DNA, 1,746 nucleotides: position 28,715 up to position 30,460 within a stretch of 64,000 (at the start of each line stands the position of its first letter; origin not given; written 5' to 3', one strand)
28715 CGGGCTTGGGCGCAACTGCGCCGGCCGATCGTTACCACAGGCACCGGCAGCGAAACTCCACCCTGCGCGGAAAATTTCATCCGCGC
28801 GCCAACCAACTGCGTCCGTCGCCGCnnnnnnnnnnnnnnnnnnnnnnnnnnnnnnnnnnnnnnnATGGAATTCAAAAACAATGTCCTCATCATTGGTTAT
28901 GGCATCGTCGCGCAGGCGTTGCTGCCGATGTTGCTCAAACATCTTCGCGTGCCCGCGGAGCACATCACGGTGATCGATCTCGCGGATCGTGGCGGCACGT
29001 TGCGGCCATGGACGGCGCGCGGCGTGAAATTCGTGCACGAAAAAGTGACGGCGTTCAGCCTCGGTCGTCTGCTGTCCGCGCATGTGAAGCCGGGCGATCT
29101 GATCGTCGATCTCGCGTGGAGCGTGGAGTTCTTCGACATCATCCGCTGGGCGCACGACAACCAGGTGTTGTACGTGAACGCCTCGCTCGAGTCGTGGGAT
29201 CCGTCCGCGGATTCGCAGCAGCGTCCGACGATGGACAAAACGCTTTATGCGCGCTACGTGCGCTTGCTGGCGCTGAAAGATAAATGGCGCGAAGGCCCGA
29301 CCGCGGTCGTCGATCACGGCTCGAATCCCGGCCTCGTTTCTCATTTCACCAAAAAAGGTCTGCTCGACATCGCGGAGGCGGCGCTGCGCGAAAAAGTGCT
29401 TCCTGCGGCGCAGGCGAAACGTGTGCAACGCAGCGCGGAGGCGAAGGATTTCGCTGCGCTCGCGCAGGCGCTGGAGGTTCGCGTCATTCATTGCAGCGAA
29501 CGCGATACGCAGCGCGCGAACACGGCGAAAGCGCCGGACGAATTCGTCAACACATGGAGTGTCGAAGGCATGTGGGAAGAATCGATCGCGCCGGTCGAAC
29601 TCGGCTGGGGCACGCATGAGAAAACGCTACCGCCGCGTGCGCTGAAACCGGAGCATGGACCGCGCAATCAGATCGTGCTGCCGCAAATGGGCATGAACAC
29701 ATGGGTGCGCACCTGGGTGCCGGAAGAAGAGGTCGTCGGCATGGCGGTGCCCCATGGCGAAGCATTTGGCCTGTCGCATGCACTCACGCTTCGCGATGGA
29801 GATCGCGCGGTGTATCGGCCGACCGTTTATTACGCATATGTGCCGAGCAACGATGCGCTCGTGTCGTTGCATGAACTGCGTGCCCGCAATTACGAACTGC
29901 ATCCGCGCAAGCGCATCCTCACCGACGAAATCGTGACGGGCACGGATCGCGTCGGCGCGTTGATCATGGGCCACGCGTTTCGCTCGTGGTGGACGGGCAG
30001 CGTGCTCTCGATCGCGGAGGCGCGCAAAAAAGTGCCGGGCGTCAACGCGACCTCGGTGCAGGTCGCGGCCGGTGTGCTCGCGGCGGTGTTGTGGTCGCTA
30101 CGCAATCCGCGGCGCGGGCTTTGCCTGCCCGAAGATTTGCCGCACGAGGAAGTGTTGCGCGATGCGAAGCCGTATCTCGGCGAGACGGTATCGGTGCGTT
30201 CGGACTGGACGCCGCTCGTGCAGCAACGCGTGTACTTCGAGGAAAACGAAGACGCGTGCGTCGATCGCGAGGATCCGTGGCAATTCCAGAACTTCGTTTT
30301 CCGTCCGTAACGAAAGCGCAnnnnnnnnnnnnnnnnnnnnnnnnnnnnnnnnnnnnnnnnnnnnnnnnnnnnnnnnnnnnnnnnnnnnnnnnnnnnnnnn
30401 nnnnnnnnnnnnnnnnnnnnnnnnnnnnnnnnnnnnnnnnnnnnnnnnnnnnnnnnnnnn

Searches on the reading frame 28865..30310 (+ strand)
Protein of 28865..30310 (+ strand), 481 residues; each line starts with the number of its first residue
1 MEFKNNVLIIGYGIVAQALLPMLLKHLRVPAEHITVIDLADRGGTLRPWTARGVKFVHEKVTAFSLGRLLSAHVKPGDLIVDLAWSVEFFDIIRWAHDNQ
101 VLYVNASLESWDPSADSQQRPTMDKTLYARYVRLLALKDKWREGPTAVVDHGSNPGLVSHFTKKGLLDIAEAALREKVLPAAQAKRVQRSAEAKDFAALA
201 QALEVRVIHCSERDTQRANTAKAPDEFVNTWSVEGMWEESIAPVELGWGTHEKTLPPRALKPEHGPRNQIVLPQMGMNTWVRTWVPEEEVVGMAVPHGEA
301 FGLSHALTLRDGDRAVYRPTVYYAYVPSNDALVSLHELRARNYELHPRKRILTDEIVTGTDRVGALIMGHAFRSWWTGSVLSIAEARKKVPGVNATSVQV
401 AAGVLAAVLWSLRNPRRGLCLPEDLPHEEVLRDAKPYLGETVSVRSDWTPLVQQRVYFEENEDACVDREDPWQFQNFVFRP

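Call 7: search_protein_families(library=pfam, proteins=[window:28865-30310:+])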
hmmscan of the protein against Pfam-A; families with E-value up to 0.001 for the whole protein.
window:28865-30310:+ (481 aa): 2 families
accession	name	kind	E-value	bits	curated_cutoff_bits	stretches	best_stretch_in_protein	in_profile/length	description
PF16653.10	Sacchrp_dh_C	-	3.4e-23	83.5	31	1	152-438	1-257/265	Saccharopine dehydrogenase C-terminal domain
PF03435.24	Sacchrp_dh_NADP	-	1e-22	81.3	25.1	1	7-148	1-129/129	Saccharopine dehydrogenase NADP binding domain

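Call 8: find_related_loci(query=window:28865-30307:+, collection=genome_contigs, flank=1500)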
Query window:28865-30307:+ (481 aa) in genome_contigs; peptide patterns used: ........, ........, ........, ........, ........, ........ (x = any residue, [..] = any of these).
80 stretches matched a pattern; 58 encode a relative of the query (tblastn E <= 1e-3); 58 distinct loci.
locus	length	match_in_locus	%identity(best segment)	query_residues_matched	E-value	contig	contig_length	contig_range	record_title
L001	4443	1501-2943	95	1-481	0e+0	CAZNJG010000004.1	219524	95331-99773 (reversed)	MAG TPA_asm: uncultured Opitutaceae bacterium isolate SRP344714_co2_250 genome assembly, contig: NODE_109_length_219524_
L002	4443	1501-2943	66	1-481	0e+0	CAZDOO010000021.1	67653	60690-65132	MAG TPA_asm: uncultured Verrucomicrobiota bacterium isolate SRP220891_co1_482 genome assembly, contig: NODE_737_length_6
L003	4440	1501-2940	65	2-481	0e+0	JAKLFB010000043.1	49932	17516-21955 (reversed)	MAG: Verrucomicrobia bacterium isolate RA.bin147 RA.bin147_43, whole genome shotgun sequence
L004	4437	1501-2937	69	3-481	0e+0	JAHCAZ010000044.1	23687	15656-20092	MAG: Opitutaceae bacterium isolate ACE_VER3 VER3_44, whole genome shotgun sequence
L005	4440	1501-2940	66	2-481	0e+0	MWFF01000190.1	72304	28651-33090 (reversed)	MAG: Verrucomicrobia bacterium ADurb.Bin006 BWX48_contig000190, whole genome shotgun sequence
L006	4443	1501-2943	65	1-481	0e+0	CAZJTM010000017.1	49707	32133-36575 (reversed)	MAG TPA_asm: uncultured Verrucomicrobiota bacterium isolate binchicken_co190_420 genome assembly, contig: NODE_1535_leng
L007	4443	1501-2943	65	1-481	0e+0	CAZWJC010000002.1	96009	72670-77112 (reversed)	MAG TPA_asm: uncultured Verrucomicrobiota bacterium isolate SRP220891_co2_456 genome assembly, contig: NODE_261_length_9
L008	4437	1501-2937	66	3-481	0e+0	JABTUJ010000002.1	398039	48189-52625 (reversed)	MAG: Verrucomicrobiales bacterium isolate H5_VER1 seq002, whole genome shotgun sequence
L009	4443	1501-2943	65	1-481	0e+0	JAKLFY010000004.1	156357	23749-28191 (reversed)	MAG: Verrucomicrobia bacterium isolate RA.bin27 RA.bin27_4, whole genome shotgun sequence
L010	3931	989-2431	65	1-481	0e+0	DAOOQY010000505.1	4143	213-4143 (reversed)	MAG TPA_asm: Verrucomicrobiota bacterium isolate AMR_MDS_2559 NODE_25534_length_4143_cov_5.317759, whole genome shotgun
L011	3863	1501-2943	64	1-481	0e+0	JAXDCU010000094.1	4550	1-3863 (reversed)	MAG: Verrucomicrobiia bacterium isolate POMEDNA-B52 Raw2_k127_69078, whole genome shotgun sequence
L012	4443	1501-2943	64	1-481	0e+0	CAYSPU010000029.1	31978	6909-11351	MAG TPA_asm: uncultured Verrucomicrobiota bacterium isolate SRP263991_co5_69 genome assembly, contig: NODE_2876_length_3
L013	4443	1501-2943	64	1-481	0e+0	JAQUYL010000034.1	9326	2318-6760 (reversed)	MAG: Opitutaceae bacterium isolate STD2_236 NODE_29626_length_9326_cov_9.663768_Sandtown_D2, whole genome shotgun sequen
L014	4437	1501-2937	66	3-481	0e+0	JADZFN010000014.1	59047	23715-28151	MAG: Verrucomicrobiia bacterium isolate SJ867 c_000000278838, whole genome shotgun sequence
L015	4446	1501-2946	63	1-481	0e+0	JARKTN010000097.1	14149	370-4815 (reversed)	MAG: Anaerohalosphaeraceae bacterium isolate Seed_metabat.19 k141_940771, whole genome shotgun sequence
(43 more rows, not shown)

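Call 13: find_homologous_proteins(query=window:28865-30307:+, max_evalue=1e-100)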
Query window:28865-30307:+ (481 aa): 6868 proteins with E <= 1e-100 among 8000 candidates; the best 120 are listed.
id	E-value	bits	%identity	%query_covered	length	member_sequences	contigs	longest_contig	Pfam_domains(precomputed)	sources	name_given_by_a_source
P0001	0.0e+0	1104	100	100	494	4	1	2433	PF16653.11,PF03435.25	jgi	-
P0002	1.0e-249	847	75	100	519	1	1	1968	PF16653.11,PF03435.25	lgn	-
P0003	1.8e-249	846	76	100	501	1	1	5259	PF16653.11,PF03435.25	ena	-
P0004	1.9e-241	820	71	100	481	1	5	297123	PF16653.11,PF03435.25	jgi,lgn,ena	jgi:Homospermidine synthase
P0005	2.4e-238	810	70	100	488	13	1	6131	PF16653.11,PF03435.25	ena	-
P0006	8.6e-237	805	71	100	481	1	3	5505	PF16653.11,PF03435.25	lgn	-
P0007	4.8e-236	802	70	100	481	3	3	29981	PF16653.11,PF03435.25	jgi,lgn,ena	-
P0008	1.0e-235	801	69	100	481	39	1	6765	PF16653.11,PF03435.25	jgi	jgi:homospermidine synthase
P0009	1.1e-234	798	70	100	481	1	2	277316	PF16653.11,PF03435.25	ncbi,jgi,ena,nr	ncbi:MAG TPA: saccharopine dehydrogenase C-terminal domain-containing protein [Opitutus sp.]|nr:sacc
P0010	1.6e-234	797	70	100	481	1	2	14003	PF16653.11,PF03435.25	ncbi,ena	-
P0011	2.7e-234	796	69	100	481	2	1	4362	PF16653.11,PF03435.25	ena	-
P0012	2.0e-233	794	69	100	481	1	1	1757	PF16653.11,PF03435.25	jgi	jgi:homospermidine synthase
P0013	2.6e-233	793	70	100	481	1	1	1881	PF16653.11,PF03435.25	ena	-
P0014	3.3e-232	790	69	100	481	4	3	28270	PF16653.11,PF03435.25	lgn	-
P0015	6.9e-232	788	69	100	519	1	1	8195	PF16653.11,PF03435.25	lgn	-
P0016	2.2e-231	787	69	100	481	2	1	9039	PF16653.11,PF03435.25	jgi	jgi:homospermidine synthase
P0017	2.7e-231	787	69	100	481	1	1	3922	PF16653.11,PF03435.25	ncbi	-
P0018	4.2e-231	786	68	100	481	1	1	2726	PF16653.11,PF03435.25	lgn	-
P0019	5.1e-231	786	69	100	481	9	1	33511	PF16653.11,PF03435.25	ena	-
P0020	1.2e-230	784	68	100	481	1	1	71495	PF16653.11,PF03435.25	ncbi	-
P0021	2.6e-230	783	70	98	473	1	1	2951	PF16653.11,PF03435.25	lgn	-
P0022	1.6e-228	777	68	100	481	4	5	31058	PF16653.11,PF03435.25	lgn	-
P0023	1.5e-227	774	68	100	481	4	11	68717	PF16653.11,PF03435.25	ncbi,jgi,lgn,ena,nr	ncbi:MAG TPA: saccharopine dehydrogenase C-terminal domain-containing protein [Opitutaceae bacterium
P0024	2.6e-227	773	70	98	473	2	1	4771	PF16653.11,PF03435.25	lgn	-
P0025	5.2e-225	766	67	100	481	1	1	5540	PF16653.11,PF03435.25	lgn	-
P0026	9.4e-223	758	66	100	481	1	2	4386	PF16653.11,PF03435.25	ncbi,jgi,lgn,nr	ncbi:MAG: homospermidine synthase [Verrucomicrobia bacterium]|nr:homospermidine synthase [Verrucomic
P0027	1.2e-222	758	68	100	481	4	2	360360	PF16653.11,PF03435.25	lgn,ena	-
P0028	1.7e-222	757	67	100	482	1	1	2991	PF16653.11,PF03435.25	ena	-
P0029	2.5e-222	757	66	100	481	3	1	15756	PF16653.11,PF03435.25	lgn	-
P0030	7.1e-222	755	66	100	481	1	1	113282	PF16653.11,PF03435.25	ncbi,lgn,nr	ncbi:MAG: saccharopine dehydrogenase C-terminal domain-containing protein [Opitutaceae bacterium]|nr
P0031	1.5e-221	754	66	100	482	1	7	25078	PF16653.11,PF03435.25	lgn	-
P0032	2.6e-221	754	66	100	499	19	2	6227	PF16653.11,PF03435.25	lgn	-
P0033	3.1e-221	753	66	100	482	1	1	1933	PF16653.11,PF03435.25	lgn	-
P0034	1.5e-220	751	65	100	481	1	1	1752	PF16653.11,PF03435.25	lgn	-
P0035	2.1e-220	751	67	99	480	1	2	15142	PF16653.11,PF03435.25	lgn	-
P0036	4.5e-220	749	65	100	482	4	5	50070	PF16653.11,PF03435.25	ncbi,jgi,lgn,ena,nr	ncbi:MAG TPA: saccharopine dehydrogenase C-terminal domain-containing protein [Candidatus Paceibacte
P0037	9.8e-220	748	65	100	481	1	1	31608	PF16653.11,PF03435.25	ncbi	-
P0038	1.1e-219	748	65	100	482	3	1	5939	PF16653.11,PF03435.25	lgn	-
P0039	2.6e-219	747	66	100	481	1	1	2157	PF16653.11,PF03435.25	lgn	-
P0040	3.0e-219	747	66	100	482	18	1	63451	PF16653.11,PF03435.25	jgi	jgi:homospermidine synthase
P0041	3.6e-219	747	65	100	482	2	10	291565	PF16653.11,PF03435.25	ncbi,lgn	-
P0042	1.5e-218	744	66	100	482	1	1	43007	PF16653.11,PF03435.25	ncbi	-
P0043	1.9e-218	744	66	100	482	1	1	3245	PF16653.11,PF03435.25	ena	-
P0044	2.2e-218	744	66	100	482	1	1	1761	PF16653.11,PF03435.25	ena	-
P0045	2.4e-218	744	66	100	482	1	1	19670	PF16653.11,PF03435.25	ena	-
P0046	2.5e-218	744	66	100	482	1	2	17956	PF16653.11,PF03435.25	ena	-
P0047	3.0e-218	743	66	100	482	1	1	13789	PF16653.11,PF03435.25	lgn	-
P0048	3.0e-218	743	66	100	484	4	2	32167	PF16653.11,PF03435.25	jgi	-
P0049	3.2e-218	743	66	100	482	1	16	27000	PF16653.11,PF03435.25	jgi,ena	-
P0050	3.2e-218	743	66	100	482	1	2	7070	PF16653.11,PF03435.25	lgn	-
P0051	3.6e-218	743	64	100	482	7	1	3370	PF16653.11,PF03435.25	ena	-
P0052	5.1e-218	743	66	100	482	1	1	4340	PF16653.11,PF03435.25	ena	-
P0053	5.2e-218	743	66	100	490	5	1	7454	PF16653.11,PF03435.25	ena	-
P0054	5.6e-218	743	66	100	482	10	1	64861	PF16653.11,PF03435.25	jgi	-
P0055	5.9e-218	742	67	100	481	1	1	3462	PF16653.11,PF03435.25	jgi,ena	-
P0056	7.5e-218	742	66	100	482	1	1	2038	PF16653.11,PF03435.25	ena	-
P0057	7.6e-218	742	65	100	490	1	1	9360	PF16653.11,PF03435.25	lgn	-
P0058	1.7e-217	741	66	100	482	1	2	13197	PF16653.11,PF03435.25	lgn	-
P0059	2.1e-217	741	66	100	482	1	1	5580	PF16653.11,PF03435.25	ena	-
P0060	3.0e-217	740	66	100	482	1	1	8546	PF16653.11,PF03435.25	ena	-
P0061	5.4e-217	739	65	100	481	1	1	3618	PF16653.11,PF03435.25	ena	-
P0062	1.2e-216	738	65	100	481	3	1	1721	PF16653.11,PF03435.25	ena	-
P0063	1.3e-216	738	66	99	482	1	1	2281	PF16653.11,PF03435.25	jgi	jgi:homospermidine synthase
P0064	1.5e-216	738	64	100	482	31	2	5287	PF16653.11,PF03435.25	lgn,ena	-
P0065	2.7e-216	737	66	100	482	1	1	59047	PF16653.11,PF03435.25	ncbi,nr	ncbi:MAG: homospermidine synthase [Verrucomicrobiae bacterium]|nr:homospermidine synthase [Verrucomi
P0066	3.7e-216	737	65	100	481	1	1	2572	PF16653.11,PF03435.25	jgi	-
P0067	6.3e-216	736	65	100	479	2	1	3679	PF16653.11,PF03435.25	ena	-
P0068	6.7e-216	736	63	100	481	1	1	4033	PF16653.11,PF03435.25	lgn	-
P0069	1.0e-215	735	65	100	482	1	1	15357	PF16653.11,PF03435.25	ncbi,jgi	-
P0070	2.6e-215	734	65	100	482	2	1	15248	PF16653.11,PF03435.25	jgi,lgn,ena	-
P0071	2.8e-215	734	65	100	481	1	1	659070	PF16653.11,PF03435.25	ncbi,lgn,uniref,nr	ncbi:saccharopine dehydrogenase C-terminal domain-containing protein [Opitutus sp. ER46]|uniref:sacc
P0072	3.0e-215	734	64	100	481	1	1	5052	PF16653.11,PF03435.25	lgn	-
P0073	3.3e-215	733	65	100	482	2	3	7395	PF16653.11,PF03435.25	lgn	-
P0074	9.3e-215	732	64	100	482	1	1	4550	PF16653.11,PF03435.25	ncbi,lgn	-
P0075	2.0e-214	731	65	100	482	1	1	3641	PF16653.11,PF03435.25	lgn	-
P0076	8.3e-214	729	64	100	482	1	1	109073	PF16653.11,PF03435.25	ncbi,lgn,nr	ncbi:MAG: saccharopine dehydrogenase C-terminal domain-containing protein [Verrucomicrobiae bacteriu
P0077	1.7e-213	728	65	100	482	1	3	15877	PF16653.11,PF03435.25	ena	-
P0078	1.8e-213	728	64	100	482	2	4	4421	PF16653.11,PF03435.25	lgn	-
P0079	2.7e-213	727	65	100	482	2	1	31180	PF16653.11,PF03435.25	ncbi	-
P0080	3.9e-213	727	64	100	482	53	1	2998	PF16653.11,PF03435.25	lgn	-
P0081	4.3e-213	726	63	100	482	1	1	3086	PF16653.11,PF03435.25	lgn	-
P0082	5.7e-213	726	64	99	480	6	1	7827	PF16653.11,PF03435.25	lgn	-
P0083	7.2e-213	726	64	100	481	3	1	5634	PF16653.11,PF03435.25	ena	-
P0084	1.4e-212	725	64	98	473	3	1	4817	PF16653.11,PF03435.25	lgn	-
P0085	2.2e-212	724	64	99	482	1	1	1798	PF16653.11,PF03435.25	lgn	-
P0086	4.5e-212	723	65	98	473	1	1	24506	PF16653.11,PF03435.25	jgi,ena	-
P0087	1.6e-211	721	65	99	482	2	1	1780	PF16653.11,PF03435.25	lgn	-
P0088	2.0e-210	718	64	100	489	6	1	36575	PF16653.11,PF03435.25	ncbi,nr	ncbi:MAG: homospermidine synthase [Planctomycetaceae bacterium]|nr:homospermidine synthase [Planctom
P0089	4.7e-210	716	62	100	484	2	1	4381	PF16653.11,PF03435.25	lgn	-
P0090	9.5e-210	715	62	100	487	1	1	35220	PF16653.11,PF03435.25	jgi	-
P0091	1.2e-209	715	63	99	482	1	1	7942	PF16653.11,PF03435.25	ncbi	-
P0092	1.5e-209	715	63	100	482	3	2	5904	PF16653.11,PF03435.25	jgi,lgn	-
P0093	4.0e-209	713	67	95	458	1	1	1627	PF16653.11,PF03435.25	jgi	-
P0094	3.5e-208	710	64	98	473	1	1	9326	PF16653.11,PF03435.25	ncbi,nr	ncbi:MAG: saccharopine dehydrogenase C-terminal domain-containing protein [Opitutaceae bacterium]|nr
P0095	8.4e-208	709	63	100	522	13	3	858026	PF16653.11,PF03435.25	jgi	-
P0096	3.0e-207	707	62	100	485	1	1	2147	PF16653.11,PF03435.25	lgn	-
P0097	2.8e-206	704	65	100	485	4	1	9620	PF16653.11,PF03435.25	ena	-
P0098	3.0e-206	704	63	99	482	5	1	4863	PF16653.11,PF03435.25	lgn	-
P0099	5.0e-206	703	61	100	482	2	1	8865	PF16653.11,PF03435.25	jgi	-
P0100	7.2e-206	703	64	99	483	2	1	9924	PF16653.11,PF03435.25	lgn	-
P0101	1.0e-205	702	63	100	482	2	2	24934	PF16653.11,PF03435.25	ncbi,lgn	-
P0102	3.7e-205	700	64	99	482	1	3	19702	PF16653.11,PF03435.25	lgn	-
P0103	3.9e-205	700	63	100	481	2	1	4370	PF16653.11,PF03435.25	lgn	-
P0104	1.3e-204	699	62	100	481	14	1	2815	PF16653.11,PF03435.25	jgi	-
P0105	4.1e-204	697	63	100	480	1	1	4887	PF16653.11,PF03435.25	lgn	-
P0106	5.4e-204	696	61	100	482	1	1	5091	PF16653.11,PF03435.25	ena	-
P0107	7.3e-204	696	63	100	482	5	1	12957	PF16653.11,PF03435.25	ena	-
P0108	1.1e-203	695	61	100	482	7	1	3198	PF16653.11,PF03435.25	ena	-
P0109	1.3e-203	695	60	100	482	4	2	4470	PF16653.11,PF03435.25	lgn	-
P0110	1.6e-203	695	63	100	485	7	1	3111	PF16653.11,PF03435.25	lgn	-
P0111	2.2e-203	694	62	100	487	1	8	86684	PF16653.11,PF03435.25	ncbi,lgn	-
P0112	2.6e-203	694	61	100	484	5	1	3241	PF16653.11,PF03435.25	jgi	jgi:homospermidine synthase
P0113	2.8e-203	694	62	100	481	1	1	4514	PF16653.11,PF03435.25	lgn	-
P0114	2.8e-202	691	61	100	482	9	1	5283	PF16653.11,PF03435.25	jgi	jgi:homospermidine synthase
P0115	5.5e-202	690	62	100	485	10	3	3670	PF16653.11,PF03435.25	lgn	-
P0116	7.6e-202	689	63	100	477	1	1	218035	PF16653.11,PF03435.25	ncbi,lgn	-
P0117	1.1e-201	689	62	100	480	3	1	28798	PF16653.11,PF03435.25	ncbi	-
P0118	8.0e-201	686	61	100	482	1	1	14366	PF16653.11,PF03435.25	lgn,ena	-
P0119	1.8e-200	685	60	100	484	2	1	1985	PF16653.11,PF03435.25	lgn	-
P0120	1.9e-200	685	65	93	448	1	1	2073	PF16653.11,PF03435.25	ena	-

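Call 14: find_encoding_contigs(protein=P0003, flank=1500, max_places=3)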
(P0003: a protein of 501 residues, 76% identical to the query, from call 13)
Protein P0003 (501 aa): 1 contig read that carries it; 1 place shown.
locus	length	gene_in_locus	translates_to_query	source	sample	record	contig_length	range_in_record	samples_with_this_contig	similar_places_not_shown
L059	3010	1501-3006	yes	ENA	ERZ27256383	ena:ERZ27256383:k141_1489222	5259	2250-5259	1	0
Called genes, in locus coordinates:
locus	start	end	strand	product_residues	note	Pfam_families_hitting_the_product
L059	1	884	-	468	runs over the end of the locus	PF01225:Mur_ligase, PF08245:Mur_ligase_M, PF02875:Mur_ligase_C (weak)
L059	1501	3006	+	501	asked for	PF03435:Sacchrp_dh_NADP, PF16653:Sacchrp_dh_C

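Call 15: find_encoding_contigs(protein=P0002, flank=1500, max_places=3)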
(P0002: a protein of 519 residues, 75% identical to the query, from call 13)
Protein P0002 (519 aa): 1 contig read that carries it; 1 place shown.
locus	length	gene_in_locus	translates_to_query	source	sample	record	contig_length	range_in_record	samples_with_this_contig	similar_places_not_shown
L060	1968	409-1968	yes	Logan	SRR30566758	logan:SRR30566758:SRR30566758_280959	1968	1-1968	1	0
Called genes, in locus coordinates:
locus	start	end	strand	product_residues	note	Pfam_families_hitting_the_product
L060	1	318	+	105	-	?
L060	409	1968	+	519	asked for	PF03435:Sacchrp_dh_NADP, PF16653:Sacchrp_dh_C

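Call 16: find_encoding_contigs(protein=P0004, flank=1500, max_places=3)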
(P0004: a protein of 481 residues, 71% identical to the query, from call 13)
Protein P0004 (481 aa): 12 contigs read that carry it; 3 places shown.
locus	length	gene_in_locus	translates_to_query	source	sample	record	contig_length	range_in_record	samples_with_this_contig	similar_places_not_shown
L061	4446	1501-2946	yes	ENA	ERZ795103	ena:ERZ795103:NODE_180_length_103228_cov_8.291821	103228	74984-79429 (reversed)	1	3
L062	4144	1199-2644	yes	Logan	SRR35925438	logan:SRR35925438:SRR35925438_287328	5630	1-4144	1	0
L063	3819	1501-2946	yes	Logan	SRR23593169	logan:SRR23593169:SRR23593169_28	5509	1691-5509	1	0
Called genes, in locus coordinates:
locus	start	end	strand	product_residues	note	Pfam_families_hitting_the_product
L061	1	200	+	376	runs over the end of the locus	PF06580:His_kinase, PF02518:HATPase_c (faint)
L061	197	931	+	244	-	PF00072:Response_reg, PF04397:LytTR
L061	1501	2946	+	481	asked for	PF03435:Sacchrp_dh_NADP, PF16653:Sacchrp_dh_C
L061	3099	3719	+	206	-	PF07638:Sigma70_ECF (weak), PF04542:Sigma70_r2, PF08281:Sigma70_r4_2, PF04545:Sigma70_r4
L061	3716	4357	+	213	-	-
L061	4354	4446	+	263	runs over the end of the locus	-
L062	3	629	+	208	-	?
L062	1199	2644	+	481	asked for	PF03435:Sacchrp_dh_NADP, PF16653:Sacchrp_dh_C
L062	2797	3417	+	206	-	PF07638:Sigma70_ECF (weak), PF04542:Sigma70_r2, PF08281:Sigma70_r4_2, PF04545:Sigma70_r4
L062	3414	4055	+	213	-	-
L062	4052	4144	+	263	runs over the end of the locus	-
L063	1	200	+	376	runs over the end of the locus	PF06580:His_kinase, PF02518:HATPase_c (faint)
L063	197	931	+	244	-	PF00072:Response_reg, PF04397:LytTR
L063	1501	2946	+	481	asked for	PF03435:Sacchrp_dh_NADP, PF16653:Sacchrp_dh_C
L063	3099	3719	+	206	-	PF07638:Sigma70_ECF (weak), PF04542:Sigma70_r2, PF08281:Sigma70_r4_2, PF04545:Sigma70_r4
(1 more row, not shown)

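Call 17: list_cluster_members(proteins=[P0001])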
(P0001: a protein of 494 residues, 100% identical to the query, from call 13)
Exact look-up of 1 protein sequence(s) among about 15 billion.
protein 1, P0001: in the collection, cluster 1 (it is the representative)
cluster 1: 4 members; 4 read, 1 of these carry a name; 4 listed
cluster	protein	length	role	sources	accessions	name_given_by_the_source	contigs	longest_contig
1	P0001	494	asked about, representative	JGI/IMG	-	-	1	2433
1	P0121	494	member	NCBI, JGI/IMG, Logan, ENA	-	-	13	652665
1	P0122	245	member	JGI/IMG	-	homospermidine synthase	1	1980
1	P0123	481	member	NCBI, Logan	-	-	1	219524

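Call 20: find_encoding_contigs(protein=P0001, flank=1500, max_places=5)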
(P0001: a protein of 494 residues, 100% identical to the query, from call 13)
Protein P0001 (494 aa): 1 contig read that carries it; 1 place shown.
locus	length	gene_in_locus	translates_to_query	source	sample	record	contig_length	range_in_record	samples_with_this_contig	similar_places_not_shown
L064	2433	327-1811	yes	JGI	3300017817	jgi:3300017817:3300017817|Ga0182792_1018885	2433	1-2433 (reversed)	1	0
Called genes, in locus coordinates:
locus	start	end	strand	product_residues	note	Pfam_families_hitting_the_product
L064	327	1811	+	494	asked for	PF03435:Sacchrp_dh_NADP, PF16653:Sacchrp_dh_C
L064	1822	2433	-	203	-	?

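Call 21: find_encoding_contigs(protein=P0121, flank=1500, max_places=10)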
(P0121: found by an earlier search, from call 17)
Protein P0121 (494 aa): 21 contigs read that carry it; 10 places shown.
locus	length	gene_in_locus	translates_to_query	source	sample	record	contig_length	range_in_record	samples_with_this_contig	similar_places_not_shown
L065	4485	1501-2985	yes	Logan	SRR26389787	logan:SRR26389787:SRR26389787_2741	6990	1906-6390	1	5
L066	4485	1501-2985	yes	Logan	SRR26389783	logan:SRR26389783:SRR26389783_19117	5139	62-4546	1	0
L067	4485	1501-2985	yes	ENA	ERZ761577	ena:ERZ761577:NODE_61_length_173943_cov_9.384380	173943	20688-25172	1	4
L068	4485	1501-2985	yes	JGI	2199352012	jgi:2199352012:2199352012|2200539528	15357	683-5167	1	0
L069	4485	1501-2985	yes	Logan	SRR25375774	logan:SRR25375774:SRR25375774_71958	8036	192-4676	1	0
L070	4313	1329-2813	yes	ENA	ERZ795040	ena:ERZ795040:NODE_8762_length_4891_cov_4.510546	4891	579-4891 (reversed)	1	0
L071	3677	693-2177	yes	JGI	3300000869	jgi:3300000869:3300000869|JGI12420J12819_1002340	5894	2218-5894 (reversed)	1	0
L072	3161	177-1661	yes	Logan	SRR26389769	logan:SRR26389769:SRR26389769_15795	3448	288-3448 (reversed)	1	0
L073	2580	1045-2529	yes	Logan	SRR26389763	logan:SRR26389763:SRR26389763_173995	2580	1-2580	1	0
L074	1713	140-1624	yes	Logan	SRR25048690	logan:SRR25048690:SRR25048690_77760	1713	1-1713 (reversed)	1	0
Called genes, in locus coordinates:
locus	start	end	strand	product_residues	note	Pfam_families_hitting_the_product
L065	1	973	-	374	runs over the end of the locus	PF09982:LpxR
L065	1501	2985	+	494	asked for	PF03435:Sacchrp_dh_NADP, PF16653:Sacchrp_dh_C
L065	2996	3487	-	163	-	-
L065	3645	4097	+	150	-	-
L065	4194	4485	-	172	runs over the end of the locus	-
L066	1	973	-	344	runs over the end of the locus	?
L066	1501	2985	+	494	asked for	PF03435:Sacchrp_dh_NADP, PF16653:Sacchrp_dh_C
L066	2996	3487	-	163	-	-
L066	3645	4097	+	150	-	-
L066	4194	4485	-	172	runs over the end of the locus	-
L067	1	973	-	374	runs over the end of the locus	PF09982:LpxR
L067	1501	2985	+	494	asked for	PF03435:Sacchrp_dh_NADP, PF16653:Sacchrp_dh_C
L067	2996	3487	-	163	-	-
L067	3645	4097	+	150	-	-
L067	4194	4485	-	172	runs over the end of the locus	-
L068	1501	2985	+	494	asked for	PF03435:Sacchrp_dh_NADP, PF16653:Sacchrp_dh_C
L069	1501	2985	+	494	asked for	PF03435:Sacchrp_dh_NADP, PF16653:Sacchrp_dh_C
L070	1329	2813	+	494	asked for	PF03435:Sacchrp_dh_NADP, PF16653:Sacchrp_dh_C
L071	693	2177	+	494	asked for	PF03435:Sacchrp_dh_NADP, PF16653:Sacchrp_dh_C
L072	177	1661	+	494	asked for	PF03435:Sacchrp_dh_NADP, PF16653:Sacchrp_dh_C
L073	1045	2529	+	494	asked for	PF03435:Sacchrp_dh_NADP, PF16653:Sacchrp_dh_C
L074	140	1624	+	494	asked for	PF03435:Sacchrp_dh_NADP, PF16653:Sacchrp_dh_C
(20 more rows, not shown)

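Call 22: find_encoding_contigs(protein=P0122, flank=1500, max_places=5)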
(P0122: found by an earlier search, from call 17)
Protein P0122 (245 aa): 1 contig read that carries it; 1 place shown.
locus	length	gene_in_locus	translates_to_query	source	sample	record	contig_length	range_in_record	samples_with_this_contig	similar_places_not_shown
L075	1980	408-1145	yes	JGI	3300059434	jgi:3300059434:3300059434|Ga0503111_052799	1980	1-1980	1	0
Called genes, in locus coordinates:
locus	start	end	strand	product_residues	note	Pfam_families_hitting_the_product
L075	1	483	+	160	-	?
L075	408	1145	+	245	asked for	PF16653:Sacchrp_dh_C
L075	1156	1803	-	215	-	-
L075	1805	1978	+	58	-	?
